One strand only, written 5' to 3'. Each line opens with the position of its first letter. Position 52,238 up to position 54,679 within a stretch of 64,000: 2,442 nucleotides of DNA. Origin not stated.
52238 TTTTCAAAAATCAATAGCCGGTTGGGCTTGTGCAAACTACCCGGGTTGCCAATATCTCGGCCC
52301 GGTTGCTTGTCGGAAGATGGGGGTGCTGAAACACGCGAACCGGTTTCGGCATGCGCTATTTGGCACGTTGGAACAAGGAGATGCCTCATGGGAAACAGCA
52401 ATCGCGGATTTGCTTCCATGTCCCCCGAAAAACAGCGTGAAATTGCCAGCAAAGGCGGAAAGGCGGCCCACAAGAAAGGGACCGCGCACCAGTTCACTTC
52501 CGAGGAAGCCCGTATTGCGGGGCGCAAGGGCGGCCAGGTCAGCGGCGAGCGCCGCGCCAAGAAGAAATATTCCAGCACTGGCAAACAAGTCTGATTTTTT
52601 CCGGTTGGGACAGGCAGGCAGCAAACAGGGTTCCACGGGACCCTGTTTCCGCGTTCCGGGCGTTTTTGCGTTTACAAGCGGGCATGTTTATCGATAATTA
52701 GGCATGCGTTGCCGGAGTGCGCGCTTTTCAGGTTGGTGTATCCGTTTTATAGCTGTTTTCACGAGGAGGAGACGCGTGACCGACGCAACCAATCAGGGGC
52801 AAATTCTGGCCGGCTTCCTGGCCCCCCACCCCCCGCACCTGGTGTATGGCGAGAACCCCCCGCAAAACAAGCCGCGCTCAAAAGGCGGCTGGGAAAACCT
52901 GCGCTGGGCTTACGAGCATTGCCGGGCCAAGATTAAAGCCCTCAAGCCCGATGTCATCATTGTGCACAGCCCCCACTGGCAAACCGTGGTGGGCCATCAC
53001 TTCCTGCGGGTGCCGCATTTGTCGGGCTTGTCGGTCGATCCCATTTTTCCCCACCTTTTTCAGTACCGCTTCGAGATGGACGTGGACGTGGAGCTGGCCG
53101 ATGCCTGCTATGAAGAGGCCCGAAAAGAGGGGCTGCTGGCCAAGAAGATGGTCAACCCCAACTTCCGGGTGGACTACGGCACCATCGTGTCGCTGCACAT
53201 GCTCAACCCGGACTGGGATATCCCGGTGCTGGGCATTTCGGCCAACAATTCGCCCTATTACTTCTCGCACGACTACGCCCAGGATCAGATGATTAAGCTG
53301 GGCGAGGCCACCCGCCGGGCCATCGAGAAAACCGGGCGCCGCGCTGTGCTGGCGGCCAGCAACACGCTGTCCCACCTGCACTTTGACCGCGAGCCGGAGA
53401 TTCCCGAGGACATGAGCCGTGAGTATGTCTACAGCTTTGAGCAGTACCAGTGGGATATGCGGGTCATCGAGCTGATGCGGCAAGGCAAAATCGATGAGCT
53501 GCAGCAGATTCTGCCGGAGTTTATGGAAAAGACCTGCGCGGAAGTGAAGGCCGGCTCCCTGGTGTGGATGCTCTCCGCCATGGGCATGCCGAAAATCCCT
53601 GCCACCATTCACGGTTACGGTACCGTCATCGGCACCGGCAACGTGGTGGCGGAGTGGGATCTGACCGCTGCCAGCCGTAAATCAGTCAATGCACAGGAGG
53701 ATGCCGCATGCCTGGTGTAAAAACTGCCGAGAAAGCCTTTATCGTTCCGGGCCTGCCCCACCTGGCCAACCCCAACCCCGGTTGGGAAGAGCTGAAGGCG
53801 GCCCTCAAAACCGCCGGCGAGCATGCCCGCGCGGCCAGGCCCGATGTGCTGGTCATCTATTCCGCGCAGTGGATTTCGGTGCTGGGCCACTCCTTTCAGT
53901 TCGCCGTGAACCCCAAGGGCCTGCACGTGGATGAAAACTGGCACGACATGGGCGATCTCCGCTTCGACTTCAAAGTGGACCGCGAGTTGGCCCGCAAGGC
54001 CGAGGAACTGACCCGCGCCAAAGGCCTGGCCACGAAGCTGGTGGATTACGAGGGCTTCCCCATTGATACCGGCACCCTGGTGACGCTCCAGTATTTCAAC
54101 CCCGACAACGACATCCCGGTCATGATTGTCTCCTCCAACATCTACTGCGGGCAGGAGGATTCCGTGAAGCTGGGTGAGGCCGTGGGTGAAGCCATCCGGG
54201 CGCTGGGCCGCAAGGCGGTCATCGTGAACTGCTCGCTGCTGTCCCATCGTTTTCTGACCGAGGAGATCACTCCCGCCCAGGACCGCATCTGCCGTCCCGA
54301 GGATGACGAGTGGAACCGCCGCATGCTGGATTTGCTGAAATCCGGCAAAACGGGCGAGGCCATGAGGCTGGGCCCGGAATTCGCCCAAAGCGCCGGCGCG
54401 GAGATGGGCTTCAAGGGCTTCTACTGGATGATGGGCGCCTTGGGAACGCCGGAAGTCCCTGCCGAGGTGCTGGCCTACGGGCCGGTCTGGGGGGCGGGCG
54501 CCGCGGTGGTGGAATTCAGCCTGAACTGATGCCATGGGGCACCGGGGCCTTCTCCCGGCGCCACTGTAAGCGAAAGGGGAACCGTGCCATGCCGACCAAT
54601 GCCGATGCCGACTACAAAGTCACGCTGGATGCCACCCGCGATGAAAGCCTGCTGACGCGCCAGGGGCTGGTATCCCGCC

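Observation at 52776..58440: Partial 2-aminophenol-type meta-cleavage set interrupted by three unknown genes, including an EF-hand protein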

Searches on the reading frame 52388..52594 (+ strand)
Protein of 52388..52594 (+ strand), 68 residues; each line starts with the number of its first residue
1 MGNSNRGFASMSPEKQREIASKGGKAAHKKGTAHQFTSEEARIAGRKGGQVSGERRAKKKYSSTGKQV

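Call 94: search_protein_families(library=pfam, proteins=[window:52388-52594:+], max_evalue=0.00001)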
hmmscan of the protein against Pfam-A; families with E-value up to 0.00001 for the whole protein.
window:52388-52594:+ (68 aa): 1 family
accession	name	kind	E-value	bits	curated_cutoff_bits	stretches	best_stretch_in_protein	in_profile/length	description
PF10685.14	KGG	-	9.3e-15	55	20.4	1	7-28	1-22/22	Stress-induced bacterial acidophilic repeat motif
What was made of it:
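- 52388..52594 (+): KGG-repeat general stress protein (68 aa), conserved directly upstream of amnB in Vampirovibrionales. Pfam PF10685 9.3e-15 (call 94).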

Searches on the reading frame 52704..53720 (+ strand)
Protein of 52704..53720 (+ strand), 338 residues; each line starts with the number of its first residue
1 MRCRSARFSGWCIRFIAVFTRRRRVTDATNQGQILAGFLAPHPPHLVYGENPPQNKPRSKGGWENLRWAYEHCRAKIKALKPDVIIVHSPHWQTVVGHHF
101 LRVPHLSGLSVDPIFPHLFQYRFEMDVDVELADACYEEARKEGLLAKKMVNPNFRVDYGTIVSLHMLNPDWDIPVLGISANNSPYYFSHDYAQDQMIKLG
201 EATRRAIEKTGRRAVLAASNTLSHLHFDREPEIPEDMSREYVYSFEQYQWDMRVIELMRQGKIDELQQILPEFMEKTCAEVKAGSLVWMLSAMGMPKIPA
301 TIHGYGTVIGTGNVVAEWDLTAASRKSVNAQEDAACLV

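Call 4: search_protein_families(library=pfam, proteins=[window:52704-53720:+], max_evalue=0.1)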
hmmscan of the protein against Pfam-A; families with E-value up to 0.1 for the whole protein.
window:52704-53720:+ (338 aa): 2 families
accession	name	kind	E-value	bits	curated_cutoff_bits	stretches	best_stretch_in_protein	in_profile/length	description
PF02900.23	LigB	-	2.8e-31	109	26.3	1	38-314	3-267/269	Catalytic LigB subunit of aromatic ring-opening dioxygenase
PF13439.12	Glyco_transf_4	-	0.0041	17.6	28.5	1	41-105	27-99/170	Glycosyltransferase Family 4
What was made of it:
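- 52776..53720 (+): amnB: catalytic beta subunit of 2-aminophenol 1,6-dioxygenase (314 aa). LigB Pfam match (call 4).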

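Call 5: search_protein_families(library=ncbifam, proteins=[window:52704-53720:+], max_evalue=0.1)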
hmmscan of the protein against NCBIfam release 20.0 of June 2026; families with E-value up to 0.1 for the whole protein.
window:52704-53720:+ (338 aa): 7 families
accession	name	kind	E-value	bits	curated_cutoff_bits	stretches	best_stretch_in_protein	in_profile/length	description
TIGR02298.1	HpaD_Fe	equivalog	2.5e-28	99.4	315.95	1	42-316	14-280/284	3,4-dihydroxyphenylacetate 2,3-dioxygenase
NF009910.0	PRK13370.1-4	equivalog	3.9e-07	29.5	291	1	64-224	25-179/312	3-carboxyethylcatechol 2,3-dioxygenase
NF009907.0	PRK13370.1-1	equivalog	3.2e-06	26.4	549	1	72-225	33-180/314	3-carboxyethylcatechol 2,3-dioxygenase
NF009908.0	PRK13370.1-2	equivalog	0.0023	17.4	467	1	72-234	33-184/314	3-carboxyethylcatechol 2,3-dioxygenase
NF009902.0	PRK13365.1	subfamily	0.0039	16.2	299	1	155-269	122-242/298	class III extradiol dioxygenase family protein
NF001987.0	PRK00782.1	equivalog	0.058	12.6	295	1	194-279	151-220/267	MEMO1 family protein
NF009901.0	PRK13364.1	subfamily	0.062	12.4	290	0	153-224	120-192/279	class III extradiol dioxygenase family protein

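Call 6: search_solved_structures(query=window:52704-53720:+, max_evalue=0.01, show_alignments=2)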
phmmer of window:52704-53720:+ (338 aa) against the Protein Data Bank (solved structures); distinct sequences matched with E-value up to 0.01: 11.
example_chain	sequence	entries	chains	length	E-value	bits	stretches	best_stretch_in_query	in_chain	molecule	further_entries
3vsg_B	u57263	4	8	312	2.2e-136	457.8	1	31-330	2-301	2-amino-5-chlorophenol 1,6-dioxygenase beta subunit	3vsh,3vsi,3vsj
8ihg_A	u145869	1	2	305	6.1e-131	439.9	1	31-325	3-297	2-aminophenol 1,6-dioxygenase beta subunit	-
7txy_B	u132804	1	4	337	5e-119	400.7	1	29-318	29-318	2-aminophenol 1,6-dioxygenase subunit beta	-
8ihg_B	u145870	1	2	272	9e-24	87.5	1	46-321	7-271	2-aminophenol 1,6-dioxygenase alpha subunit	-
7txy_A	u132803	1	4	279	1.1e-23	87.3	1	33-320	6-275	2-amino-5-chlorophenol 1,6-dioxygenase subunit alpha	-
3vsg_A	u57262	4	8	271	2.5e-21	79.5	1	46-318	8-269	2-amino-5-chlorophenol 1,6-dioxygenase alpha subunit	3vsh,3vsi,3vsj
8iq8_A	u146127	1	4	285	8.3e-14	54.8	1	68-298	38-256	3,4-dihydroxyphenylacetate 2,3-dioxygenase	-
29ky_A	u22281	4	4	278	1e-05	28.1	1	66-181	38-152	4,5-DOPA dioxygenase extradiol 1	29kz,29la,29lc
8k04_A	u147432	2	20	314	0.00052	22.6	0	72-225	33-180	2,3-dihydroxyphenylpropionate/2,3-dihydroxicinnamic acid 1,2-dioxygenase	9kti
8in2_A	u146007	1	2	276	0.00081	21.9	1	71-191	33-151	4,5-DOPA dioxygenase extradiol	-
5hee_A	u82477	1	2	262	0.0071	18.8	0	192-297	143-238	Putative uncharacterized protein, TK2203 protein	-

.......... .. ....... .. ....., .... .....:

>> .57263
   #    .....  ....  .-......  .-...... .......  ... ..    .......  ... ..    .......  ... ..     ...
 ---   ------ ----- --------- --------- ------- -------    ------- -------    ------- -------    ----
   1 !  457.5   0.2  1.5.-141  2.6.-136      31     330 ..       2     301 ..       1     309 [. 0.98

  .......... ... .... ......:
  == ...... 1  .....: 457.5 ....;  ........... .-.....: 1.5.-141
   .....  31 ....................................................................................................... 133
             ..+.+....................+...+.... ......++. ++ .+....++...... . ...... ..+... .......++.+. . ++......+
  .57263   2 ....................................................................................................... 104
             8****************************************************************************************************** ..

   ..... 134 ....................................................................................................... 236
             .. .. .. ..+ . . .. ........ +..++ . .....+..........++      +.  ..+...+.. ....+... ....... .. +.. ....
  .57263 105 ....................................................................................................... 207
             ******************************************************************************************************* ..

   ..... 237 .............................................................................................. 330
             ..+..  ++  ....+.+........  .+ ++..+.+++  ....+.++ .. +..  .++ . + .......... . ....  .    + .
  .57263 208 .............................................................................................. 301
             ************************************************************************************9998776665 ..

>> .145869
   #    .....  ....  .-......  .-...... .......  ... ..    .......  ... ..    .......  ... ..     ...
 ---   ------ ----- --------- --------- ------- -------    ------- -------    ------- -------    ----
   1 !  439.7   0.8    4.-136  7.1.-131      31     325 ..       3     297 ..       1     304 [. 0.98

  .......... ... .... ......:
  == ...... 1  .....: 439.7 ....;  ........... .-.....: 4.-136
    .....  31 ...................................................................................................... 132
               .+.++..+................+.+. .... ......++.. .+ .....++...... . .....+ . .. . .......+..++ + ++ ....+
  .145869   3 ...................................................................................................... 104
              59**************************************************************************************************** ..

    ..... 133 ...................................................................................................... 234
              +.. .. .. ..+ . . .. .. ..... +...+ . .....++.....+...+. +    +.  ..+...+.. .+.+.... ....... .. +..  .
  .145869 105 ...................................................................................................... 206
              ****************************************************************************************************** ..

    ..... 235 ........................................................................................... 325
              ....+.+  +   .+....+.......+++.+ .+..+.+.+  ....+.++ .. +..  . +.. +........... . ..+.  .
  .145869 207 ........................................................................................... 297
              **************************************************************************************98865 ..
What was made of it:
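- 52776..53720 (+): PDB 3vsg_B E 2.2e-136, 8ihg_A 6e-131, 7txy_B 5e-119 (call 6). Residues aligned to CnbCb His13, His62 and Glu251 are conserved in the printed alignment (call 6).
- On 2-aminophenol 1,6-dioxygenase (AmnBA/CnbCaCb): In the printed alignment to 3vsg_B, the residues at chain positions 13 (PHPPH), 62 (HSPHW) and 251 (AEVK) are identical in the window protein (call 6). Only similarity ranking is available: HpaD 8e-14, MhpB 5e-4, DOPA dioxygenase 1e-5, against AmnB 1e-136 (call 6).
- Closest known: ARO bacterial microcompartment locus of Actinobacteria. Same: 7txy_B matches the window AmnB at E 5e-119 (call 6).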

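Call 30: find_related_loci(query=window:52776-53717:+, collection=genome_contigs, flank=10000)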
Query window:52776-53717:+ (314 aa) in genome_contigs; peptide patterns used: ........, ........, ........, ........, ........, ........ (x = any residue, [..] = any of these).
141 stretches matched a pattern; 122 encode a relative of the query (tblastn E <= 1e-3); the best 80 are kept; 80 distinct loci.
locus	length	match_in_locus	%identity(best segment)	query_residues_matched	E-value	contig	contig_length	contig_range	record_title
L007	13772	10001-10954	83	1-312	0e+0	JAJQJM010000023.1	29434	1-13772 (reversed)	MAG: Vampirovibrio sp. isolate C_No_T20_B_bin.46 scaffold_925, whole genome shotgun sequence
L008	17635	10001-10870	87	8-297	0e+0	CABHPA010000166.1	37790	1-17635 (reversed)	MAG: Candidatus Melainabacteria bacterium isolate Melainabacteria_sp_nbed3b74 genome assembly, contig: NODE_2948_length_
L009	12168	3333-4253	82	7-312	8e-178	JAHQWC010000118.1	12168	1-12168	MAG: Vampirovibrio sp. isolate MAG.114 Posi_114-P59369, whole genome shotgun sequence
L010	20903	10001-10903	84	8-308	2e-177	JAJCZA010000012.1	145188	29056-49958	MAG: Vampirovibrionales bacterium isolate OFTM381 OFTM381_11, whole genome shotgun sequence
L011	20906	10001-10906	83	3-304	3e-175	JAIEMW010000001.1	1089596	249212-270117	MAG: Cyanobacteriota bacterium isolate co.spades.CONCOCT.2.5kb_148 c_000000000001, whole genome shotgun sequence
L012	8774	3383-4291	82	5-307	9e-174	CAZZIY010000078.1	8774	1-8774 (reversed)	MAG TPA_asm: uncultured Vampirovibrionales bacterium isolate SRP124364_co1_423 genome assembly, contig: NODE_9608_length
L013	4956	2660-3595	75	1-313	9e-171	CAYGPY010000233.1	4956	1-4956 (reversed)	MAG TPA_asm: uncultured Vampirovibrionales bacterium isolate ERP117304_co3_122 genome assembly, contig: NODE_25006_lengt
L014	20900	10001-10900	77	8-307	1e-166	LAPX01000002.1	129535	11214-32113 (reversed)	Vampirovibrio chlorellavorus isolate NCIMB 11383 contig_2, whole genome shotgun sequence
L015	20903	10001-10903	78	7-302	2e-165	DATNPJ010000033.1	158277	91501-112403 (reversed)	MAG TPA_asm: Coleofasciculaceae cyanobacterium isolate SMAG_U16478 k141_1477677, whole genome shotgun sequence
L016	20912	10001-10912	75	6-312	7e-165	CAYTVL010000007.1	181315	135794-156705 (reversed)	MAG TPA_asm: uncultured Enterobacteriaceae bacterium isolate binchicken_co185_232 genome assembly, contig: NODE_84_lengt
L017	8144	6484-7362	78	8-300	9e-165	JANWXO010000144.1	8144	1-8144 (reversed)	MAG: Candidatus Binatia bacterium isolate SKYG48 NODE_144_length_8144_cov_2.896120, whole genome shotgun sequence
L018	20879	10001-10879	77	7-299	6e-164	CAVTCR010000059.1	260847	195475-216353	MAG: uncultured delta proteobacterium isolate MFD00962.bin.2.146 genome assembly, contig: contig_43448, whole genome sho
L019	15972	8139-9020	77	7-300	1e-163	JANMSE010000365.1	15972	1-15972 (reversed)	MAG: Deltaproteobacteria bacterium isolate SOY_29_metabat_500 SOY_29_k141_5821070, whole genome shotgun sequence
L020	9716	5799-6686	77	2-297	2e-163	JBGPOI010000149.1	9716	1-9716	MAG: Candidatus Binatia bacterium isolate OBJ_0618_7090110_195 k141_4077027_length_9716_cov_157.3841, whole genome shotg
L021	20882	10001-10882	77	7-300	9e-163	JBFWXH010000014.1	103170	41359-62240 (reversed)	MAG: Candidatus Binatia bacterium isolate CA_2019_TPBS_136 NODE_1708_length_103170_cov_6.217540_TPBS, whole genome shotg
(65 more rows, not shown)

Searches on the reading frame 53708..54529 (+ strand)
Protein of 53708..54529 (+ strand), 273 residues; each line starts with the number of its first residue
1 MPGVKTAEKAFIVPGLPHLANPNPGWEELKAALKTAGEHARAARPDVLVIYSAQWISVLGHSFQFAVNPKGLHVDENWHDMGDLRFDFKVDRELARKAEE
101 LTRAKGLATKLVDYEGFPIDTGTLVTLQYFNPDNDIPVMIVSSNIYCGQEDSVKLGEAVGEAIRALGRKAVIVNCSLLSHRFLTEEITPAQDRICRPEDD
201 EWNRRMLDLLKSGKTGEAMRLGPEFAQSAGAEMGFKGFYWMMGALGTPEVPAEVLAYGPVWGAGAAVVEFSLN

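Call 4: search_protein_families(library=pfam, proteins=[window:53708-54529:+], max_evalue=0.1)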
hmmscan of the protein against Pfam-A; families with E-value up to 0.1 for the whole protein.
window:53708-54529:+ (273 aa): 1 family
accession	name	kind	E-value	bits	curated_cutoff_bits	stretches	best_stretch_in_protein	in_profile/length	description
PF02900.23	LigB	-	7.8e-27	94.5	26.3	1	24-267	22-268/269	Catalytic LigB subunit of aromatic ring-opening dioxygenase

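Call 5: search_protein_families(library=ncbifam, proteins=[window:53708-54529:+], max_evalue=0.1)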
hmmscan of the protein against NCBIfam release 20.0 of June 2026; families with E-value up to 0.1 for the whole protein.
window:53708-54529:+ (273 aa): 4 families
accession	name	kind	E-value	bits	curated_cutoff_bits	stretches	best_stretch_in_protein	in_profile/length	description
TIGR02298.1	HpaD_Fe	equivalog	4.4e-22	78.8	315.95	1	32-270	37-282/284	3,4-dihydroxyphenylacetate 2,3-dioxygenase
NF009910.0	PRK13370.1-4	equivalog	8.4e-06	25.2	291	1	21-181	16-180/312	3-carboxyethylcatechol 2,3-dioxygenase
NF009908.0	PRK13370.1-2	equivalog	0.0011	18.5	467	1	80-194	76-193/314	3-carboxyethylcatechol 2,3-dioxygenase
NF007914.1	PRK10628.1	equivalog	0.016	14.5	233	1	42-144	36-135/262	4,5-DOPA-extradiol-dioxygenase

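Call 7: search_solved_structures(query=window:53708-54529:+, max_evalue=0.01, show_alignments=2)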
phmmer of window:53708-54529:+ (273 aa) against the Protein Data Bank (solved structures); distinct sequences matched with E-value up to 0.01: 9.
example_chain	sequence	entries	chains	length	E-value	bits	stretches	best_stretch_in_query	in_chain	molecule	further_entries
3vsg_A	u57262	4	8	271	1.3e-59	204.8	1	7-272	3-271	2-amino-5-chlorophenol 1,6-dioxygenase alpha subunit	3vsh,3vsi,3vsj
7txy_A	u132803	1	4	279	1.1e-58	201.8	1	11-272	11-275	2-amino-5-chlorophenol 1,6-dioxygenase subunit alpha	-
8ihg_B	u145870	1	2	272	7.5e-58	199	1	9-272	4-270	2-aminophenol 1,6-dioxygenase alpha subunit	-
3vsg_B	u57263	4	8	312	8.3e-43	149.7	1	23-272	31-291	2-amino-5-chlorophenol 1,6-dioxygenase beta subunit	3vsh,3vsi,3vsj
8ihg_A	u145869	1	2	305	4.8e-39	137.4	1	23-272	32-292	2-aminophenol 1,6-dioxygenase beta subunit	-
7txy_B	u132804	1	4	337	1.2e-33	119.6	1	23-270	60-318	2-aminophenol 1,6-dioxygenase subunit beta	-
8iq8_A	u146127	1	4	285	2.9e-16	62.6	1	16-257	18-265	3,4-dihydroxyphenylacetate 2,3-dioxygenase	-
29ky_A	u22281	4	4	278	7.3e-05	25.2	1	27-156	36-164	4,5-DOPA dioxygenase extradiol 1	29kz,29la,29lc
5hee_A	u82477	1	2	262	0.0011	21.3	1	105-251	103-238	Putative uncharacterized protein, TK2203 protein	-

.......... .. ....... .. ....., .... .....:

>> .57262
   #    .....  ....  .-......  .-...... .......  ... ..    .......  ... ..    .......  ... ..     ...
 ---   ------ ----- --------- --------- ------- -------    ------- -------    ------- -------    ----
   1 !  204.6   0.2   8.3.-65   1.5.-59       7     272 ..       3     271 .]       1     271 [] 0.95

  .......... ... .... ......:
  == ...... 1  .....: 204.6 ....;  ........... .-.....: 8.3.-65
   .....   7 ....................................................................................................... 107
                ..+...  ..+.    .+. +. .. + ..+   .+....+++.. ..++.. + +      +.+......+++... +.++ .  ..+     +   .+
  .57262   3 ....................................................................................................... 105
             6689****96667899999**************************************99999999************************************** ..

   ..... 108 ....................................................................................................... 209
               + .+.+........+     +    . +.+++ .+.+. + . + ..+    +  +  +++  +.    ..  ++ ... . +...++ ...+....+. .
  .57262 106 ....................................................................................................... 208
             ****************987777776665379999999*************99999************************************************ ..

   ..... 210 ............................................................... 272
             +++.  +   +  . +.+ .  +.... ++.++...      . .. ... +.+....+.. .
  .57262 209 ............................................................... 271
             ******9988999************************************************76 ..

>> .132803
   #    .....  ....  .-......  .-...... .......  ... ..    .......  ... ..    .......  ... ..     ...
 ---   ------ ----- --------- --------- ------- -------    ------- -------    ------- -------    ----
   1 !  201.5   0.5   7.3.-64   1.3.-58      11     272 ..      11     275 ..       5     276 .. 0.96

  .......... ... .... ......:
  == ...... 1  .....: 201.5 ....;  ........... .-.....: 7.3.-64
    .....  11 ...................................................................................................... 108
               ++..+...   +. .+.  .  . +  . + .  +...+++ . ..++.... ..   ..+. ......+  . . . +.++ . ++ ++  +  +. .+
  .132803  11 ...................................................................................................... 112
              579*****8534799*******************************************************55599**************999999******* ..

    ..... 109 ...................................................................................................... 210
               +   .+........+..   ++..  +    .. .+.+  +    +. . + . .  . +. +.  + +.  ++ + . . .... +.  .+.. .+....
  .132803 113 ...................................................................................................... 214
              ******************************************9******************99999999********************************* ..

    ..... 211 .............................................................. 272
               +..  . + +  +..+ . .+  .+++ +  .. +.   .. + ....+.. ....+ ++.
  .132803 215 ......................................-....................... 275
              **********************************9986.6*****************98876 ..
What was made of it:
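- On 2-aminophenol 1,6-dioxygenase (AmnBA/CnbCaCb; class III LigB-type extradiol dioxygenase): The alpha candidate matches 3vsg_A/7txy_A/8ihg_B at E 1e-58 to 1e-60 (calls 6, 7).
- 53708..54529 (+): amnA: alpha subunit of 2-aminophenol 1,6-dioxygenase (273 aa); overlaps amnB by 13 nt. PDB 3vsg_A 1.3e-59, 7txy_A 1.1e-58, 8ihg_B 7.5e-58 (call 7).
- Checked: amnA 53708-54529: best PDB match 3vsg_A, alpha subunit, E 1.3e-59 (call 7).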
